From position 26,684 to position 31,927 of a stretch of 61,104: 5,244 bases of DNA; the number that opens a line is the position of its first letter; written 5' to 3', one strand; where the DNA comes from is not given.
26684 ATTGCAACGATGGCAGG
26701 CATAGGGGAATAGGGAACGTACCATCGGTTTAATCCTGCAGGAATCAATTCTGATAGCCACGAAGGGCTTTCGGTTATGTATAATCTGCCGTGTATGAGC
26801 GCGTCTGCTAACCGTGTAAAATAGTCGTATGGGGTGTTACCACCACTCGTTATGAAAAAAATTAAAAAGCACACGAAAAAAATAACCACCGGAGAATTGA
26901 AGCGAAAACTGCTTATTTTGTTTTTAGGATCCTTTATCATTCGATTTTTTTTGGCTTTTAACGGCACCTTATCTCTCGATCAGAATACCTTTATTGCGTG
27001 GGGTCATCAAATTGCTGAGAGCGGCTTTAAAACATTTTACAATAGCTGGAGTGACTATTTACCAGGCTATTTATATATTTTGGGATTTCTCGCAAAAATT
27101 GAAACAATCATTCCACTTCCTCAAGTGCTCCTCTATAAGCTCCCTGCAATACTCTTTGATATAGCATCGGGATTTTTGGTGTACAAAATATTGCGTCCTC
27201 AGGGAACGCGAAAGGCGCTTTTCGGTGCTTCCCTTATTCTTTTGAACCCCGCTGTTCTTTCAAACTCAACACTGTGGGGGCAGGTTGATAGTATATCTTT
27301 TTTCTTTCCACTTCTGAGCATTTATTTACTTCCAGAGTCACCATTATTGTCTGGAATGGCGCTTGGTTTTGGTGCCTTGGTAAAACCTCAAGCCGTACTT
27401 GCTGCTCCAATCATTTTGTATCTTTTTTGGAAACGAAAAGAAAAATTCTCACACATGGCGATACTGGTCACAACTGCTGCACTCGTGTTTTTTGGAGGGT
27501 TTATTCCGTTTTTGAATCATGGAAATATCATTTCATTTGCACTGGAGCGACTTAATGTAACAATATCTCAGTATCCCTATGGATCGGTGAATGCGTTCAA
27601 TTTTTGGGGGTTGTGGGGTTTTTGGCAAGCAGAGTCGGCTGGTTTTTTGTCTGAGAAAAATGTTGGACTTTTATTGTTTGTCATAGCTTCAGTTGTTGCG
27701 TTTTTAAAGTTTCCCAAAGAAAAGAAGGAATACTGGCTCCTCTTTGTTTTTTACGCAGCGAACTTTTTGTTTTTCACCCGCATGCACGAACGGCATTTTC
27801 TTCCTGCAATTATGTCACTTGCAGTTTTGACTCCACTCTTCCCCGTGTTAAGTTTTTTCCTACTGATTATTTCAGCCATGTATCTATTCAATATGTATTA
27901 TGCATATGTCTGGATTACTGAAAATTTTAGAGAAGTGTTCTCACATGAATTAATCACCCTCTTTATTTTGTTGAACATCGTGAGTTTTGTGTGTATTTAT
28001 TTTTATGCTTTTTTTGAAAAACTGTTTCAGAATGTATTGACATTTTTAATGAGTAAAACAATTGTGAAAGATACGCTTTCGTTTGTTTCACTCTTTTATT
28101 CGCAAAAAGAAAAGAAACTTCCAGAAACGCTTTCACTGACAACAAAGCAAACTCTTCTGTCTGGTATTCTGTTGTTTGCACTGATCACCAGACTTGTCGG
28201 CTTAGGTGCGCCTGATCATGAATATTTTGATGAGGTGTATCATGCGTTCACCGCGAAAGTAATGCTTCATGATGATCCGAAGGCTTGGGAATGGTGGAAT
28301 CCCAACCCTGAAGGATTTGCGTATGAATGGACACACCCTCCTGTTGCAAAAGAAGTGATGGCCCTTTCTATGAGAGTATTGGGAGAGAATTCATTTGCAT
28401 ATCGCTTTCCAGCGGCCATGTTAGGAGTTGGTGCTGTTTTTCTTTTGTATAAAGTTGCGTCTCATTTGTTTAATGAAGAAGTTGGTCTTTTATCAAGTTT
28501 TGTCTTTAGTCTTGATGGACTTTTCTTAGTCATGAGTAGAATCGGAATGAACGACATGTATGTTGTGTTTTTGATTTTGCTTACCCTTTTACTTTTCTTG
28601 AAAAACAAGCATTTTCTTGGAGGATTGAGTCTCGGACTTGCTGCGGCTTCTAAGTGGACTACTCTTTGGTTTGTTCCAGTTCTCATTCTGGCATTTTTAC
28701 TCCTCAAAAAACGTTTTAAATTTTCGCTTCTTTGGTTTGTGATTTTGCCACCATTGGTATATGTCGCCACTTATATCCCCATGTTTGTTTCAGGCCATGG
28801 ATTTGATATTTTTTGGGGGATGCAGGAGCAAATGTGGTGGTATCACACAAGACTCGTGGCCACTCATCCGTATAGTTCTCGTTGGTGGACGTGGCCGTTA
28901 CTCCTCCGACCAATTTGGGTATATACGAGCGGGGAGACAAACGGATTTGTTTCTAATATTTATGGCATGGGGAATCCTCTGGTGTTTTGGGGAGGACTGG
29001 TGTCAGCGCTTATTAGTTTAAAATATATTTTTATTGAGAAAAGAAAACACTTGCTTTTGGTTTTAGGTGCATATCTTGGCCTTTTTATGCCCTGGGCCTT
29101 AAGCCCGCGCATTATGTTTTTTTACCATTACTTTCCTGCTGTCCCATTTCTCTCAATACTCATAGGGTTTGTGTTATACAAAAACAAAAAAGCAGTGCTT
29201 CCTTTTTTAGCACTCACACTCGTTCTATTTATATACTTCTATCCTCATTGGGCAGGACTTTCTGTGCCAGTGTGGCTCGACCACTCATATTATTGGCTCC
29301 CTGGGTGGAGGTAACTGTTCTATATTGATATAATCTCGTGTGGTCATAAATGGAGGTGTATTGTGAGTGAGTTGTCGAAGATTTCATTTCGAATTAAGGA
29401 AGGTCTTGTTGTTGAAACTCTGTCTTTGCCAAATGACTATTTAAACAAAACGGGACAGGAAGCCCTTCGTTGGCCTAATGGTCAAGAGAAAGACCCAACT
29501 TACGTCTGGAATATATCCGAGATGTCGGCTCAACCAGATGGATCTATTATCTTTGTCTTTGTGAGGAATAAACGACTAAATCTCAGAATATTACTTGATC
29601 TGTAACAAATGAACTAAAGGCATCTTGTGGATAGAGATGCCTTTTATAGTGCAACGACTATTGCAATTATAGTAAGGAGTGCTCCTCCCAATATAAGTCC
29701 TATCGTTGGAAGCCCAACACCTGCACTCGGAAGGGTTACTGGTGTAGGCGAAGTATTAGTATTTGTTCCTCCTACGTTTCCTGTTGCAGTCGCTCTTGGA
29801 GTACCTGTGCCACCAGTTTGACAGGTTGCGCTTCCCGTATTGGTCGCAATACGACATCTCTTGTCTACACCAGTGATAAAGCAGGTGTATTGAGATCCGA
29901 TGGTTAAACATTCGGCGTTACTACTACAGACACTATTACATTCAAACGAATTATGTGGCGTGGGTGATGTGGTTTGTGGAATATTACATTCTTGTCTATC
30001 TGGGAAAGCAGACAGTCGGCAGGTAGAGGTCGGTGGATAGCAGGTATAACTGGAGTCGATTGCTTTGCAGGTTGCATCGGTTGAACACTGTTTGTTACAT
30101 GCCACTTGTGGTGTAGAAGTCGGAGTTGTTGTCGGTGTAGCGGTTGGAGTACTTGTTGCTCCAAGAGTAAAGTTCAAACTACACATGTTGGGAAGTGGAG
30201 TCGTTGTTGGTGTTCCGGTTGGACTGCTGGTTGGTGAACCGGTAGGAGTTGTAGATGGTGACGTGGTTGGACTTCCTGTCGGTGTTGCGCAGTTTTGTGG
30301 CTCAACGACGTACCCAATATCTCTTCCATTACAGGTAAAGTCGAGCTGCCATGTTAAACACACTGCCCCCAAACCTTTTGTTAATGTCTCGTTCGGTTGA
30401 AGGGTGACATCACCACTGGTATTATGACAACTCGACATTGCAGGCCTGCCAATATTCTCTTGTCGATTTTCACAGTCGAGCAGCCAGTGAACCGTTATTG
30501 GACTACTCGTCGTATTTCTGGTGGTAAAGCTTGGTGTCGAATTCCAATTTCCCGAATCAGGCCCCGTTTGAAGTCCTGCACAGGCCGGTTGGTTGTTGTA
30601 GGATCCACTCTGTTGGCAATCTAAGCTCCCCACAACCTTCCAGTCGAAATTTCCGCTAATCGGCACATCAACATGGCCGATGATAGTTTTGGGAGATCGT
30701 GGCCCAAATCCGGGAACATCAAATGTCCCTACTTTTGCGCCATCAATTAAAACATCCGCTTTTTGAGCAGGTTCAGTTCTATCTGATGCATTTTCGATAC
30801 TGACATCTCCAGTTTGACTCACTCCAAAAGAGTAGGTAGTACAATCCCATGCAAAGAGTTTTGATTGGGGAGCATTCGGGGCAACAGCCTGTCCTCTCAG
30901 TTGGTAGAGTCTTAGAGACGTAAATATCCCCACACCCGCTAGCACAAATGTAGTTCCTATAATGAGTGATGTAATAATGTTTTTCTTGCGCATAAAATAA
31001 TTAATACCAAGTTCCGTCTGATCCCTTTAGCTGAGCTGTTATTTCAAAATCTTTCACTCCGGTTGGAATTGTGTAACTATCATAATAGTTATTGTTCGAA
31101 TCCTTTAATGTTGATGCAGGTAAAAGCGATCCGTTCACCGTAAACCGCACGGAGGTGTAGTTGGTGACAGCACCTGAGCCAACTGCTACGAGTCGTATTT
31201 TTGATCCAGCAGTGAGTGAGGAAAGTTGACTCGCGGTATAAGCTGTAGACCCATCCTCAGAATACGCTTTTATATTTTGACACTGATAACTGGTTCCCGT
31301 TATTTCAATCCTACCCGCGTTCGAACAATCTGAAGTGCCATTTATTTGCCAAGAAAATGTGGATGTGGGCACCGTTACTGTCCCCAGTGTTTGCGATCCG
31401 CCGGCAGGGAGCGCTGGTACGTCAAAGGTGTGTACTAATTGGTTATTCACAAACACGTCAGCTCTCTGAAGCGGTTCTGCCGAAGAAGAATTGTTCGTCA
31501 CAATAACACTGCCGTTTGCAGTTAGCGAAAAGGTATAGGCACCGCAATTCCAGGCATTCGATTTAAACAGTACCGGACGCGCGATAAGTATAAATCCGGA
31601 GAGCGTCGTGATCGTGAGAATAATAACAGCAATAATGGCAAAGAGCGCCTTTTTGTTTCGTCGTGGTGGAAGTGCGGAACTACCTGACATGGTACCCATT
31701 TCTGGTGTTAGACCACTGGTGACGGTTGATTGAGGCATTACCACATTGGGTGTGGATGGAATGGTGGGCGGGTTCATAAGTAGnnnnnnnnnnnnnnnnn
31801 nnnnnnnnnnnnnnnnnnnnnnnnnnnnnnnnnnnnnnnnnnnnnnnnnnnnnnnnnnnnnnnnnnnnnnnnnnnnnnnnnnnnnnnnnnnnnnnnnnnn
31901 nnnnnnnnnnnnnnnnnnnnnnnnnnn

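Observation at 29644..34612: Six-gene operon coupling PilN/PilO-like proteins to sortase-signal surface proteins: candidate uncharacterised cell-surface or attachment system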

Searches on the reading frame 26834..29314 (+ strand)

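Call 7: search_protein_families(library=pfam, proteins=[window:26834-29314:+], max_evalue=0.01)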
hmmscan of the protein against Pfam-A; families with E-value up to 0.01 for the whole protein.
window:26834-29314:+ (826 aa): 4 families
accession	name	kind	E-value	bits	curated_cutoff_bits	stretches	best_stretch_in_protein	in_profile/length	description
PF13231.12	PMT_2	-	2.1e-17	64.3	26.1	2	501-645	2-155/160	Dolichyl-phosphate-mannose-protein mannosyltransferase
PF16192.10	PMT_4TMC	-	1.5e-15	57.7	32.4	1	658-810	3-187/202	C-terminal four TMM region of protein-O-mannosyltransferase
PF02366.24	PMT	-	6.9e-09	36.1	22.7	1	446-635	4-212/245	Dolichyl-phosphate-mannose-protein mannosyltransferase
PF09594.16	GT87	-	3.1e-05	24.3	25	2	111-219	33-141/237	Glycosyltransferase family 87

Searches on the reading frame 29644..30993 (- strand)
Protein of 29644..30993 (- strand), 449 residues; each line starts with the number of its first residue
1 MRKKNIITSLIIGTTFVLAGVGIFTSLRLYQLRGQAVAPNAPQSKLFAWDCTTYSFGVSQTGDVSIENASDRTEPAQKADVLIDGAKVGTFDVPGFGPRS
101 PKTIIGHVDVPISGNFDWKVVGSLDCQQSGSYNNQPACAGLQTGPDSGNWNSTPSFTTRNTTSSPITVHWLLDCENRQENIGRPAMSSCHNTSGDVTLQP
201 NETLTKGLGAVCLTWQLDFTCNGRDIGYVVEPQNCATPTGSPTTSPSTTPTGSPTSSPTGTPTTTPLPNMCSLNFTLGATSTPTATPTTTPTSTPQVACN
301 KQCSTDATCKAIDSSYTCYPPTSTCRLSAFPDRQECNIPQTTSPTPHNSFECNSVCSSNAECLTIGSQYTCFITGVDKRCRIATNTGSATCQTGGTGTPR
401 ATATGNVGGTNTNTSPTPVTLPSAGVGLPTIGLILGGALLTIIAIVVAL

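Call 3: search_protein_families(library=pfam, proteins=[window:29644-30993:-], max_evalue=1)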
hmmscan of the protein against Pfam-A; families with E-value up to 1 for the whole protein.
window:29644-30993:- (449 aa): 0 families

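Call 4: search_protein_families(library=ncbifam, proteins=[window:29644-30993:-], max_evalue=1)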
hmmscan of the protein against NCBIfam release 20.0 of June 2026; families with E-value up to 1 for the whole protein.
window:29644-30993:- (449 aa): 1 family
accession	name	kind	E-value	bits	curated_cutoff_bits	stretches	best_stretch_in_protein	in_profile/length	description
TIGR02184.2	Myco_arth_vir_N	domain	0.062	13.4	25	1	3-20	7-24/33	MspA/MspB/MIB-like signal-anchor domain-contatining protein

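Call 53: search_solved_structures(query=window:29644-30993:-, max_evalue=10)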
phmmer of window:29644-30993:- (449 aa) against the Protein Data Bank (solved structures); distinct sequences matched with E-value up to 10: 1.
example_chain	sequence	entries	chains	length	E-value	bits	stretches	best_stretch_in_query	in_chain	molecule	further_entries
6p2a_A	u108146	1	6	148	0.24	13.6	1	103-160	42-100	CHIMERA OF BACTERIOPHAGE OBP GP146 AND A T4 GP5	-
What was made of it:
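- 29644..30993 (-): g6: 449-aa Cys-rich (21 Cys) surface protein. It has an N-terminal TM with a conserved RLYQL..VAPNAP juxtamembrane motif, the domain shared with g5, PT linkers, two Cys-knot-like repeats, and LPSAG plus a hydrophobic C-terminus without a charged tail. No family or PDB sequence match (calls 3, 4, 53).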

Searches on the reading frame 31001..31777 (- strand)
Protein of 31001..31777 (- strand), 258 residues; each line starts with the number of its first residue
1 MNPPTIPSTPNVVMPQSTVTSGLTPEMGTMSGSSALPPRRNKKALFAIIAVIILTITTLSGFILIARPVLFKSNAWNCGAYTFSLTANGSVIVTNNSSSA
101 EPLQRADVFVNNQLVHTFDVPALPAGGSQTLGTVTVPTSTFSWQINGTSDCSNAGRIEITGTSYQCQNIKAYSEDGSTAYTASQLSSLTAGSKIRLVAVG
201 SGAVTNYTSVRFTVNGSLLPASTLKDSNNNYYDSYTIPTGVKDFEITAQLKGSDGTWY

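Call 3: search_protein_families(library=pfam, proteins=[window:31001-31777:-], max_evalue=1)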
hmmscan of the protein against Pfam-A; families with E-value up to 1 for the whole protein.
window:31001-31777:- (258 aa): 3 families
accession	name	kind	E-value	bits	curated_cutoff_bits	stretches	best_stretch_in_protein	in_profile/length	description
PF07705.17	CARDB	-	0.018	15.7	22.7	1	87-145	21-79/101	CARDB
PF13314.11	DUF4083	-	0.042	14.2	25.4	1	48-75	8-35/57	Domain of unknown function (DUF4083)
PF17957.7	Big_7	-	0.31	12.1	24.1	0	186-232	12-52/70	Bacterial Ig domain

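Call 4: search_protein_families(library=ncbifam, proteins=[window:31001-31777:-], max_evalue=1)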
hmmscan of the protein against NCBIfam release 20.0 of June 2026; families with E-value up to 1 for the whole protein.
window:31001-31777:- (258 aa): 0 families

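Call 54: search_solved_structures(query=window:31001-31777:-, max_evalue=10)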
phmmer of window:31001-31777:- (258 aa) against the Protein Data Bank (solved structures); distinct sequences matched with E-value up to 10: 0.
